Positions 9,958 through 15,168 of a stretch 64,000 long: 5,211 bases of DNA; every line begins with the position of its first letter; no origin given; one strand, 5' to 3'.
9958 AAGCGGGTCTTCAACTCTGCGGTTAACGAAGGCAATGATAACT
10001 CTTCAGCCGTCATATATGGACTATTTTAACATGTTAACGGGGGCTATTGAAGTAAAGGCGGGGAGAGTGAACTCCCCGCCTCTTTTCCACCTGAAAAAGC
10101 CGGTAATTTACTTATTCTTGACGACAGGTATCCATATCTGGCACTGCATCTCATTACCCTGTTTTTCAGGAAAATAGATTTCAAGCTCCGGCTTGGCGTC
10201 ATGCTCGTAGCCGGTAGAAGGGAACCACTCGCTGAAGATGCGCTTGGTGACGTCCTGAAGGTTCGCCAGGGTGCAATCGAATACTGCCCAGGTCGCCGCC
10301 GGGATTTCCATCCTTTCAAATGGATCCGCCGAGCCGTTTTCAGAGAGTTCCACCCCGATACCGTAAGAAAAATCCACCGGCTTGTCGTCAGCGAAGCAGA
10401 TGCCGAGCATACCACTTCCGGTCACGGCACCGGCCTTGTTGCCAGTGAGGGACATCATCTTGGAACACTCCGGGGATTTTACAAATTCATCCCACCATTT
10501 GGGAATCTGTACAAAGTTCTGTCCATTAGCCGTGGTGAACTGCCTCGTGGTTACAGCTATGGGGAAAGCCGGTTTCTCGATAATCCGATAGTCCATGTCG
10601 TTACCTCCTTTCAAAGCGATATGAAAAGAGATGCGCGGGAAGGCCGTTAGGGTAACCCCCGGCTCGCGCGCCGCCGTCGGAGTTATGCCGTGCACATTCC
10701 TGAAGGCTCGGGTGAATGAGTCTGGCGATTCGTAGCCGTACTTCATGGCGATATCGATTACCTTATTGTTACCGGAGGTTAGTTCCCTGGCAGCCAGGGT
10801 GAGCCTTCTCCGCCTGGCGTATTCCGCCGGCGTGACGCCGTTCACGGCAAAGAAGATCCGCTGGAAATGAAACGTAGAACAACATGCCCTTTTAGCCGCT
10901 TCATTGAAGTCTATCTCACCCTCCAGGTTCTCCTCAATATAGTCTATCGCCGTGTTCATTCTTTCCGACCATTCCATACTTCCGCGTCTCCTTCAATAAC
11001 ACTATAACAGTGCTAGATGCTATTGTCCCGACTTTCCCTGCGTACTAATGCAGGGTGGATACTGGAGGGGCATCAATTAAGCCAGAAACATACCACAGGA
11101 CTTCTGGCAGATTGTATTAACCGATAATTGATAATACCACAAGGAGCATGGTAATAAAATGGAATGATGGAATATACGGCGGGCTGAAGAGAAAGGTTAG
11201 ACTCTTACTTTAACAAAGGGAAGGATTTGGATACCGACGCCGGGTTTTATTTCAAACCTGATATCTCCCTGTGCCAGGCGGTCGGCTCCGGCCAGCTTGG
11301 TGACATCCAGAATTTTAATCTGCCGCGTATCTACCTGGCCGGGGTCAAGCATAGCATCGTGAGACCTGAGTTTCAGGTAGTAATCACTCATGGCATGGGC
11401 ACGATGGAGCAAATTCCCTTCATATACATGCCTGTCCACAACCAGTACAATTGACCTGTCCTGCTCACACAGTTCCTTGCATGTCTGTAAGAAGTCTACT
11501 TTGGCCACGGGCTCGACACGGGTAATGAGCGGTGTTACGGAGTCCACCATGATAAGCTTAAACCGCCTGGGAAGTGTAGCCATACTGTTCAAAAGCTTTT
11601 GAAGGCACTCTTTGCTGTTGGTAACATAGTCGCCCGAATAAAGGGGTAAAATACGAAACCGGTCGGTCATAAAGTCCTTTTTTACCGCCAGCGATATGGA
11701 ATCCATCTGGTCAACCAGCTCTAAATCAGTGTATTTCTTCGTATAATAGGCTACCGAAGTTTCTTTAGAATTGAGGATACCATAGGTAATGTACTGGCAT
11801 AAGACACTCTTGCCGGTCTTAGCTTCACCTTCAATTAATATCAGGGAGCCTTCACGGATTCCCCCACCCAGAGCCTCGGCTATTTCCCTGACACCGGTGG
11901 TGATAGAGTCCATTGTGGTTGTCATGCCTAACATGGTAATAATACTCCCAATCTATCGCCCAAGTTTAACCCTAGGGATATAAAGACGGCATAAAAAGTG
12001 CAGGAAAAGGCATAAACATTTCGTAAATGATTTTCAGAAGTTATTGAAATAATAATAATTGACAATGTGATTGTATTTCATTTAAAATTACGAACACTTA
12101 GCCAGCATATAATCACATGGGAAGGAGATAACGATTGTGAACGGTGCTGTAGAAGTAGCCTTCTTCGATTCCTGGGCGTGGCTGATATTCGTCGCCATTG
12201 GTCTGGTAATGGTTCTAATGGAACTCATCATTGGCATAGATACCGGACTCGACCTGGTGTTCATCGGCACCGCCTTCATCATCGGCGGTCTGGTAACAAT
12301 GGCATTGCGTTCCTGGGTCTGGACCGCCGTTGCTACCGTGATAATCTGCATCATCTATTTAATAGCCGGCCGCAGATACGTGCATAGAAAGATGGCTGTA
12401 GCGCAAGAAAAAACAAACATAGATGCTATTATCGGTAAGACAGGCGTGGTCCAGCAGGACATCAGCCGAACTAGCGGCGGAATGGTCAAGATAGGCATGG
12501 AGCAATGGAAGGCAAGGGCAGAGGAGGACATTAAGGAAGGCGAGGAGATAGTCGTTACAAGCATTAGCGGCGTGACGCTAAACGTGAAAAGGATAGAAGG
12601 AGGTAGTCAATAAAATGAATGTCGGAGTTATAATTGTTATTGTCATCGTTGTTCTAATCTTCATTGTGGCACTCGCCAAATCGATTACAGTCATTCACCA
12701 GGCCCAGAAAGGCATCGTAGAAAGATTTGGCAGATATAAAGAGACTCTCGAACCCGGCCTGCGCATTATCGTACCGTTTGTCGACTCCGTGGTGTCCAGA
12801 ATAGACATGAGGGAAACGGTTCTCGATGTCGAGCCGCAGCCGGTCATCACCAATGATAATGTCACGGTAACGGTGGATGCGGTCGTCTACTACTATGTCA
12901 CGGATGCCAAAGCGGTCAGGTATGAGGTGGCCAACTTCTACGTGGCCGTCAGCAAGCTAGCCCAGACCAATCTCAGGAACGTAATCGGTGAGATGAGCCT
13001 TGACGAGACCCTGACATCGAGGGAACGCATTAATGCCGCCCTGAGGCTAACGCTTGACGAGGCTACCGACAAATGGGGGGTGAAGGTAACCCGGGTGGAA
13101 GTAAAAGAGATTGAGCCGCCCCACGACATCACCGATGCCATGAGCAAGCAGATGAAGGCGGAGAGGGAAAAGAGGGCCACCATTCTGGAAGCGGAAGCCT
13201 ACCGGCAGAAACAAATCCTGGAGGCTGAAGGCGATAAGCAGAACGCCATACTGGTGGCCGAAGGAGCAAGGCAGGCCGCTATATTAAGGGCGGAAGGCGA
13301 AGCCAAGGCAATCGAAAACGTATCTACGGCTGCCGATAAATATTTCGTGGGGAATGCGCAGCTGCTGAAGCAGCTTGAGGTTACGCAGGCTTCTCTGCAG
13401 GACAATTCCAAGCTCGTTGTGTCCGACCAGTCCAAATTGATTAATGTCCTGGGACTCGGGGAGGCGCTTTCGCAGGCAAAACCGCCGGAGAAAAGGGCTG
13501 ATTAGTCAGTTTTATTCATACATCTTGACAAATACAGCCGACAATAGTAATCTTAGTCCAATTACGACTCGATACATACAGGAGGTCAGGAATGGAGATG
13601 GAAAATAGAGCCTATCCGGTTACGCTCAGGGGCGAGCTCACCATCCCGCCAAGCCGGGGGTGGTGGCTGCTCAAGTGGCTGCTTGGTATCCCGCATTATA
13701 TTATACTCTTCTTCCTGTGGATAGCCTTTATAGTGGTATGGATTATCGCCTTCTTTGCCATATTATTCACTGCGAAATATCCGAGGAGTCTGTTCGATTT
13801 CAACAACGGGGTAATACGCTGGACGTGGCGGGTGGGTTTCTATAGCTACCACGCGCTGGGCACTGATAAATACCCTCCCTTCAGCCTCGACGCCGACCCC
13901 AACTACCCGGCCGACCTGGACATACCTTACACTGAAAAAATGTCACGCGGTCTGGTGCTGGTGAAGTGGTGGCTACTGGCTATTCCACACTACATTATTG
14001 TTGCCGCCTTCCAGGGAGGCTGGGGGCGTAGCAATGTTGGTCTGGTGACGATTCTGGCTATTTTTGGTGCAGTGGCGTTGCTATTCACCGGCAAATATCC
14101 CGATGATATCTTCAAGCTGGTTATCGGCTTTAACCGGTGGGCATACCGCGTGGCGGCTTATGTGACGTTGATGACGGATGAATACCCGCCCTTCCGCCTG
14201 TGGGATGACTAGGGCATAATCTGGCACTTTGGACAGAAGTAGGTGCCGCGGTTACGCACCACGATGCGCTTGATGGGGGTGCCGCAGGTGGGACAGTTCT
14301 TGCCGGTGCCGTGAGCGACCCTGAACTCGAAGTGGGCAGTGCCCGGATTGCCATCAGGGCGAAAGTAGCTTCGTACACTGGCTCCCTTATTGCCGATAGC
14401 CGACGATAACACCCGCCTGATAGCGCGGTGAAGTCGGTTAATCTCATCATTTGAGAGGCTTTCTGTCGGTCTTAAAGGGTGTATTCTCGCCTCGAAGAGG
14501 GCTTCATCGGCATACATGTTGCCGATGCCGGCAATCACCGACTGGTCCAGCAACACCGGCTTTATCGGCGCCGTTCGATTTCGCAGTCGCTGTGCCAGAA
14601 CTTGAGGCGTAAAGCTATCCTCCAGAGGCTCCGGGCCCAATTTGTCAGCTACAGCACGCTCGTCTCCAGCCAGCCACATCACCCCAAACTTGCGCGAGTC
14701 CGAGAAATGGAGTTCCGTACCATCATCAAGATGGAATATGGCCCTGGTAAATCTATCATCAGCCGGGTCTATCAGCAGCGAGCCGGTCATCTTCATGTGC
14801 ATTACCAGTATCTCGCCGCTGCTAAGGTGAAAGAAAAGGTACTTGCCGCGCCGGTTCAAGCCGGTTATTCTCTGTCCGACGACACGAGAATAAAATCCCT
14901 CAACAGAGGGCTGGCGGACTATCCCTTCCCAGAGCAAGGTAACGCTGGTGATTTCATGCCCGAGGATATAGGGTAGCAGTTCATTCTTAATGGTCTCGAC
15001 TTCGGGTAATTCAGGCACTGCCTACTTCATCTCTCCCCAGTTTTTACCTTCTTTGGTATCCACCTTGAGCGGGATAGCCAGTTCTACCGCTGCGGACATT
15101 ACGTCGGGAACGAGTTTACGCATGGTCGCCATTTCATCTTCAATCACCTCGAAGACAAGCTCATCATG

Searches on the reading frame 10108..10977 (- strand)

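Call 59: search_protein_families(library=pfam, proteins=[window:10108-10977:-], max_evalue=0.00001)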
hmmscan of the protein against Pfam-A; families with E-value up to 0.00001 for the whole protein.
window:10108-10977:- (289 aa): 4 families
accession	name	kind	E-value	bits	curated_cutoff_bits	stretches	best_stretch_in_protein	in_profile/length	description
PF06445.20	GyrI-like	-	5.5e-21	75.9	26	1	128-285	1-154/155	GyrI-like small molecule binding domain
PF12833.13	HTH_18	-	5.8e-21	75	33.6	1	28-105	2-79/80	Helix-turn-helix domain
PF14526.11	Cass2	-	3.9e-20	73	27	1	131-285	1-150/150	Integron-associated effector binding protein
PF00165.29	HTH_AraC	-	5.4e-13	49.1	26.6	1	68-104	6-41/42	Bacterial regulatory helix-turn-helix proteins, AraC family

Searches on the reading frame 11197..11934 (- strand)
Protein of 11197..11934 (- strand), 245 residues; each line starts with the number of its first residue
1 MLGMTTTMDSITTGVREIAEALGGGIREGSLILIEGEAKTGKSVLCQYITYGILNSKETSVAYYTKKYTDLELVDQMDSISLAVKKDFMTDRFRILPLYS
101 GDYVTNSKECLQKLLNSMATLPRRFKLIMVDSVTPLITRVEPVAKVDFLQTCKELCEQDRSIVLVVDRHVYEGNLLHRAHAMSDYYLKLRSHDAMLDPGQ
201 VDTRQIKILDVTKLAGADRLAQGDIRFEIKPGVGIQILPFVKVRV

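Call 59: search_protein_families(library=pfam, proteins=[window:11197-11934:-], max_evalue=0.00001)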
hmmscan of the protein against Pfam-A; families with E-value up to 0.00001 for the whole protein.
window:11197-11934:- (245 aa): 2 families
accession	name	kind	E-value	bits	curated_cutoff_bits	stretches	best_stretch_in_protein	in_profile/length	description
PF06745.19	ATPase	-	2.3e-13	50.5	26.6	1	12-239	2-228/231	KaiC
PF08423.17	Rad51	-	5.2e-07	29.6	22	1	10-136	7-133/244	Rad51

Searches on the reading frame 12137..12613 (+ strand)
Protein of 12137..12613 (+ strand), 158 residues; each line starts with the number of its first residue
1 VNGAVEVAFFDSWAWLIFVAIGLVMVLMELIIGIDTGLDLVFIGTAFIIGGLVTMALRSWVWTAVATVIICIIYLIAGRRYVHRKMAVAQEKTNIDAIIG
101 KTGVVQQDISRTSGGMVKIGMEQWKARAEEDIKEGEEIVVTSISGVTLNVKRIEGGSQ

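Call 60: search_protein_families(library=pfam, proteins=[window:12137-12613:+], max_evalue=0.00001)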
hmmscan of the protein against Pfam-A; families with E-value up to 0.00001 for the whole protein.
window:12137-12613:+ (158 aa): 1 family
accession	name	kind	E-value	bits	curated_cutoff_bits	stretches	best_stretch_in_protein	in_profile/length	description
PF01957.25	NfeD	-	1.2e-12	48.3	29.1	1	96-152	2-57/57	NfeD-like C-terminal, partner-binding domain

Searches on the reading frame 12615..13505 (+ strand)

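Call 60: search_protein_families(library=pfam, proteins=[window:12615-13505:+], max_evalue=0.00001)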
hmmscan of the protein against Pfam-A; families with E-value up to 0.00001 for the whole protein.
window:12615-13505:+ (296 aa): 1 family
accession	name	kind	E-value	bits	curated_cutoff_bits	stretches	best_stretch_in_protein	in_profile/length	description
PF01145.31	Band_7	-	1.7e-42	145.9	23.6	1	26-195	2-174/176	SPFH domain / Band 7 family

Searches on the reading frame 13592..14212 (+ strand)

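Call 60: search_protein_families(library=pfam, proteins=[window:13592-14212:+], max_evalue=0.00001)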
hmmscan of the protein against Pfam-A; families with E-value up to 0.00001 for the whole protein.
window:13592-14212:+ (206 aa): 1 family
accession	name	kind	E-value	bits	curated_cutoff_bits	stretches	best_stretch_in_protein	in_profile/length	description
PF14333.11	DUF4389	-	2.5e-21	75.8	25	2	26-97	5-74/76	Domain of unknown function (DUF4389)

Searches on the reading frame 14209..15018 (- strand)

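Call 60: search_protein_families(library=pfam, proteins=[window:14209-15018:-], max_evalue=0.00001)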
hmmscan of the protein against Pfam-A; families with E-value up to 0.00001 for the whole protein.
window:14209-15018:- (269 aa): 3 families
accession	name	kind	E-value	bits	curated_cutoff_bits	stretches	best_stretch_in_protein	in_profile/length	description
PF01149.29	Fapy_DNA_glyco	-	1.1e-34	120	25.5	1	1-114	1-117/117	Formamidopyrimidine-DNA glycosylase N-terminal domain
PF06831.19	H2TH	-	3.8e-30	104.1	34.7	1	127-216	1-90/93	Formamidopyrimidine-DNA glycosylase H2TH domain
PF06827.20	zf-FPG_IleRS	-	5.4e-09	36.1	21.3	1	239-266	1-28/30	Zinc finger found in FPG and IleRS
